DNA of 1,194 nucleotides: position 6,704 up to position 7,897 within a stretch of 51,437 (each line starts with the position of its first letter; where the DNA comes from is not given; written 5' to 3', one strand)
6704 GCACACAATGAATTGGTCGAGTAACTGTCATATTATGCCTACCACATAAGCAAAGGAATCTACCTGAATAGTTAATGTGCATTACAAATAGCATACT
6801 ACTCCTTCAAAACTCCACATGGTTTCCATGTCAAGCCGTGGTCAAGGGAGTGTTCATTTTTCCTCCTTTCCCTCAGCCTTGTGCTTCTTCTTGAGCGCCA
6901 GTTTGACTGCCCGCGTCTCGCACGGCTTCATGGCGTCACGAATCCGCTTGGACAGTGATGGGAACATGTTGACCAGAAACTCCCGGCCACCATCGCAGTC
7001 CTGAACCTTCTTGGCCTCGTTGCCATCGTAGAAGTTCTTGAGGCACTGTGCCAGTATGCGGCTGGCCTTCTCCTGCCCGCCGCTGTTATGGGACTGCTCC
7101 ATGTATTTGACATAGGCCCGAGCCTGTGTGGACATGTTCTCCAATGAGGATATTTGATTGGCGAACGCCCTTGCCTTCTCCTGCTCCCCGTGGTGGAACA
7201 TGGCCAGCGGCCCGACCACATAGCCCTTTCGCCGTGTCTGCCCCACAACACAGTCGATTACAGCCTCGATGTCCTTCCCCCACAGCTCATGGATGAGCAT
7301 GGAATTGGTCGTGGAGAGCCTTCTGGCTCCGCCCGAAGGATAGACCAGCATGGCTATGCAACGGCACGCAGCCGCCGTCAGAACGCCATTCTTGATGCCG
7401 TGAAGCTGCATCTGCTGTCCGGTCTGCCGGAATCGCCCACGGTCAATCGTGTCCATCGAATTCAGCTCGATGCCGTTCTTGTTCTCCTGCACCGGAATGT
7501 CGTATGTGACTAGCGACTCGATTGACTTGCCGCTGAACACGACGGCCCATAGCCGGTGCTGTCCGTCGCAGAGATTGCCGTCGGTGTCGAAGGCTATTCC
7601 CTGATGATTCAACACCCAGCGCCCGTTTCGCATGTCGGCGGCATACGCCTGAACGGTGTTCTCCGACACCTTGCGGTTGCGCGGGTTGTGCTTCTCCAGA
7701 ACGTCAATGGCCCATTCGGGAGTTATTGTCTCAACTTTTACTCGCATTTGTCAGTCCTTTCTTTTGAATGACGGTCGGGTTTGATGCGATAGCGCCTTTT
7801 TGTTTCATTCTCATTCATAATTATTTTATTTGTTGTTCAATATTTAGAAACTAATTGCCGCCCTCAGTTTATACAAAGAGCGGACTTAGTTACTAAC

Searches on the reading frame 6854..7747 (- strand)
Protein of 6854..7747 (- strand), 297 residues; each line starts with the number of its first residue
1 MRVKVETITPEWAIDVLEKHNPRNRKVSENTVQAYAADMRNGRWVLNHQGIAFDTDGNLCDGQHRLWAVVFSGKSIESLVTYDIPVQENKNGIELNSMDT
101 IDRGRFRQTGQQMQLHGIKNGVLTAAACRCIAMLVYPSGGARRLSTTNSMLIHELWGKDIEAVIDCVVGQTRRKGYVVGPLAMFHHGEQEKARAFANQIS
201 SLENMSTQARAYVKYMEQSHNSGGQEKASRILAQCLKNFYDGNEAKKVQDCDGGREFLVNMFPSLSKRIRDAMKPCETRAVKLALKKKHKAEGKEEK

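Call 12: search_protein_families(library=pfam, proteins=[window:6854-7747:-], max_evalue=0.01)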
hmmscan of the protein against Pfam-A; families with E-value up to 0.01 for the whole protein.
window:6854-7747:- (297 aa): 0 families

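Call 67: find_related_loci(query=window:6854-7747:-, collection=viral_contigs, flank=6000)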
Query window:6854-7747:- (297 aa) in viral_contigs; peptide patterns used: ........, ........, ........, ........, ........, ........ (x = any residue, [..] = any of these).
5 stretches matched a pattern; 2 encode a relative of the query (tblastn E <= 1e-3); 2 distinct loci.
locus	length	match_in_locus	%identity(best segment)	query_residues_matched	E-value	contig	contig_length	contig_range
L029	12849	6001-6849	75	1-285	2e-152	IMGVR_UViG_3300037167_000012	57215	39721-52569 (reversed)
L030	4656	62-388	43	1-105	6e-20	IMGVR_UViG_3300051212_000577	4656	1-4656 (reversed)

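Call 85: search_protein_families(library=padloc, proteins=[window:6854-7747:-], max_evalue=0.01)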
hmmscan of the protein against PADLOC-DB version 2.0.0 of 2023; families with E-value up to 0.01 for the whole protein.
window:6854-7747:- (297 aa): 0 families
